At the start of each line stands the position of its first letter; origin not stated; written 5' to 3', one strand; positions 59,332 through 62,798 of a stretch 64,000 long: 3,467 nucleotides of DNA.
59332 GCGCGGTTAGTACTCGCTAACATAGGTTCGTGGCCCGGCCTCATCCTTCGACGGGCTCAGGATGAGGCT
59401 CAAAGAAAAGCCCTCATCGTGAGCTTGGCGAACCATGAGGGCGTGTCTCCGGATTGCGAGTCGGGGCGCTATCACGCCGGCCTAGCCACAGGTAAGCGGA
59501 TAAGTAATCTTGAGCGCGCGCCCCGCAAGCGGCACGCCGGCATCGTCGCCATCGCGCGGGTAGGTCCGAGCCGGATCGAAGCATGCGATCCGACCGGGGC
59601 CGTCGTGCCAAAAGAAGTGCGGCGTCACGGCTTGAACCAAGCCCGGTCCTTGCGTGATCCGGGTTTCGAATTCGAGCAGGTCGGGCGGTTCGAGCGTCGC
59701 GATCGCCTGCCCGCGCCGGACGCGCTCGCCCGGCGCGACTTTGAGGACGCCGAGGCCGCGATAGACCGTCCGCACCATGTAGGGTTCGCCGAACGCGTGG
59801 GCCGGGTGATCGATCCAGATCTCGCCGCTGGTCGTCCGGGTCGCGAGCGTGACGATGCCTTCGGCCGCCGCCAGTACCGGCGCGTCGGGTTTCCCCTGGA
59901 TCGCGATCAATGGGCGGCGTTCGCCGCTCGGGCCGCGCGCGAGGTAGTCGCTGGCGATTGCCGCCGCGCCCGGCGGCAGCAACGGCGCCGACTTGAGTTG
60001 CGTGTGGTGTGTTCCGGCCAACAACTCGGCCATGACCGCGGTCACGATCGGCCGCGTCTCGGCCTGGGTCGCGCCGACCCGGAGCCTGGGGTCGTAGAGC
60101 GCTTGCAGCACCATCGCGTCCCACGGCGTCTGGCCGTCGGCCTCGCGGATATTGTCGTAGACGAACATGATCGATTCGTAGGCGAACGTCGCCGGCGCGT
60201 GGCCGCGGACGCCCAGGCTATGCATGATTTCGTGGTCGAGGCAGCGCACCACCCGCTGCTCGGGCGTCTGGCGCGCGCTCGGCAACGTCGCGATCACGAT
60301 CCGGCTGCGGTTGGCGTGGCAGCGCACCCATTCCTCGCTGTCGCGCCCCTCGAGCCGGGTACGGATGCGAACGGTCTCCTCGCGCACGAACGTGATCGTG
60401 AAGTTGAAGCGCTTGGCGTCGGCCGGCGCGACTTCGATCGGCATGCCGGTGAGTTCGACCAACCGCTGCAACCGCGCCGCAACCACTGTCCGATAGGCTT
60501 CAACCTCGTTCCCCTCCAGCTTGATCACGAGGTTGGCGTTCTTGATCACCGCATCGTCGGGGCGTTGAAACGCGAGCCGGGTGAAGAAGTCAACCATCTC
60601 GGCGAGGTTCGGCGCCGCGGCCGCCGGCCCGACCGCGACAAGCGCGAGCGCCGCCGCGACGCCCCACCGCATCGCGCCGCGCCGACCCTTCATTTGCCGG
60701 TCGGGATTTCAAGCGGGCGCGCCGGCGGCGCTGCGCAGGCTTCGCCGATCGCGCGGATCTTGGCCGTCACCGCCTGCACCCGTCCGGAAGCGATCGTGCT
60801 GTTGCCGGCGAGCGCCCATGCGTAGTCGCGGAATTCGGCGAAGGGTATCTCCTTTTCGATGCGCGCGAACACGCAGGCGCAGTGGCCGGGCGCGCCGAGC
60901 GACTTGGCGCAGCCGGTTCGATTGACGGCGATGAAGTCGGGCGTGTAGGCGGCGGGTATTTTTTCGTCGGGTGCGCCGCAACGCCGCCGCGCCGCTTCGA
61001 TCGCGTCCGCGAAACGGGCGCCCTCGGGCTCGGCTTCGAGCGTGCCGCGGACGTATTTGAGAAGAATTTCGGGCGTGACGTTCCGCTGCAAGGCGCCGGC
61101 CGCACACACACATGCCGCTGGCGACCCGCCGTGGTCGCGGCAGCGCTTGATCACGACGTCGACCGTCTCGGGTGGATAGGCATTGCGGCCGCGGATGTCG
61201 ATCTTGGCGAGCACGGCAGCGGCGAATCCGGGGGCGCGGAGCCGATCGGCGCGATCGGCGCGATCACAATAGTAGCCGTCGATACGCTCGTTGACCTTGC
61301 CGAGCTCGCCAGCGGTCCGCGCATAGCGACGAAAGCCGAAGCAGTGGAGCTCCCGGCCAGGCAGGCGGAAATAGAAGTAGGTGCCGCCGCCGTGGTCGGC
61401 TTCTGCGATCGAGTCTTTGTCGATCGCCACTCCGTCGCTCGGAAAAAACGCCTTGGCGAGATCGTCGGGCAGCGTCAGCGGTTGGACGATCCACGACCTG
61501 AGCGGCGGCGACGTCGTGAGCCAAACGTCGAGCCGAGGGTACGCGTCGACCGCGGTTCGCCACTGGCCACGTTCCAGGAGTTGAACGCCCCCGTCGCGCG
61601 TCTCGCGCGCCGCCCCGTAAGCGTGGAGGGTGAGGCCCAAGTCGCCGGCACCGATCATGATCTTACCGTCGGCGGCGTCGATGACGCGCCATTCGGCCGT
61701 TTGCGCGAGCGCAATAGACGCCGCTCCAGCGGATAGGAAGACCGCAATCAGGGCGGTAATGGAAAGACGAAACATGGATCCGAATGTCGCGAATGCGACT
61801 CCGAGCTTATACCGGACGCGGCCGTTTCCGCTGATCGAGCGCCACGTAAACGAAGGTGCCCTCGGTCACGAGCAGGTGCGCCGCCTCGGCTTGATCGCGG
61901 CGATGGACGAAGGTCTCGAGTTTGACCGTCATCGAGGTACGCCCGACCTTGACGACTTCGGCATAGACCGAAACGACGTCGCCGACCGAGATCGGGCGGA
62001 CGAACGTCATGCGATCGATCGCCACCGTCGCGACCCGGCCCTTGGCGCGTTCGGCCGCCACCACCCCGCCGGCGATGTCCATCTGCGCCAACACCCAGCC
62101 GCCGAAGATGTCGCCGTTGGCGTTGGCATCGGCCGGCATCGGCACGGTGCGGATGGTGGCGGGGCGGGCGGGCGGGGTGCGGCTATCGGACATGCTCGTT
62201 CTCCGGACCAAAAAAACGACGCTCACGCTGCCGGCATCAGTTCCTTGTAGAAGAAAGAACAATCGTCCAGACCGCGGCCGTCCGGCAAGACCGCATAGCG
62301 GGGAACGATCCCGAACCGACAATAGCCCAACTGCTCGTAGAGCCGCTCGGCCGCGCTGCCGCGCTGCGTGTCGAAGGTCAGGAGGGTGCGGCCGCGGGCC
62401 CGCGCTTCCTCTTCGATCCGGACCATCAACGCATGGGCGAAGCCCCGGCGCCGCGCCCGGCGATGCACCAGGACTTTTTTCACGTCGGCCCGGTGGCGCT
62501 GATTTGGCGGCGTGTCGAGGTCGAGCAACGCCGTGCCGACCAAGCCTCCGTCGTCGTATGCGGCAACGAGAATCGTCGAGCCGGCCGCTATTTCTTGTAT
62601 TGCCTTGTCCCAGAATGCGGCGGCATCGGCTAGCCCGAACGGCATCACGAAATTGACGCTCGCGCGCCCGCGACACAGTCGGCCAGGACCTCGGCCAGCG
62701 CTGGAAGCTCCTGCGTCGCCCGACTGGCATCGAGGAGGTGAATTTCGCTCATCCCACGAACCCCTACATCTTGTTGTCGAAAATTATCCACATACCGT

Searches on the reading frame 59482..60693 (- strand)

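Call 50: search_protein_families(library=pfam, proteins=[window:59482-60693:-], max_evalue=0.0001)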
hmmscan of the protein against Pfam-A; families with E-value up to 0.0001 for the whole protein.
window:59482-60693:- (403 aa): 2 families
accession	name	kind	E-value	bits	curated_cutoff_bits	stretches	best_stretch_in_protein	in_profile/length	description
PF11150.13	DUF2927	-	1.3e-12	48.7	26.2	1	63-218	43-205/206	Protein of unknown function (DUF2927)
PF01551.29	Peptidase_M23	-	8.9e-07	29.5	28.7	1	263-335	6-73/96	Peptidase family M23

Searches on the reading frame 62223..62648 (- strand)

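Call 50: search_protein_families(library=pfam, proteins=[window:62223-62648:-], max_evalue=0.0001)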
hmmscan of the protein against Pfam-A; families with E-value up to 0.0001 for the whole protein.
window:62223-62648:- (141 aa): 5 families
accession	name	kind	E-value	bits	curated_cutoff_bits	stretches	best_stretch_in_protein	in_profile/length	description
PF00583.31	Acetyltransf_1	-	2.5e-12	47.5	20.7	1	19-109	28-116/116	Acetyltransferase (GNAT) family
PF13508.13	Acetyltransf_7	-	1.1e-10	42.2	27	1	27-109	5-82/84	Acetyltransferase (GNAT) domain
PF13673.13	Acetyltransf_10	-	8.1e-09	36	23.6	1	18-110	24-108/128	Acetyltransferase (GNAT) domain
PF08445.16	FR47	-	1.9e-06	28.2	22.1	1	57-109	25-77/86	FR47-like protein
PF13527.13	Acetyltransf_9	-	2.5e-05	24.7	25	1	25-109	41-124/127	Acetyltransferase (GNAT) domain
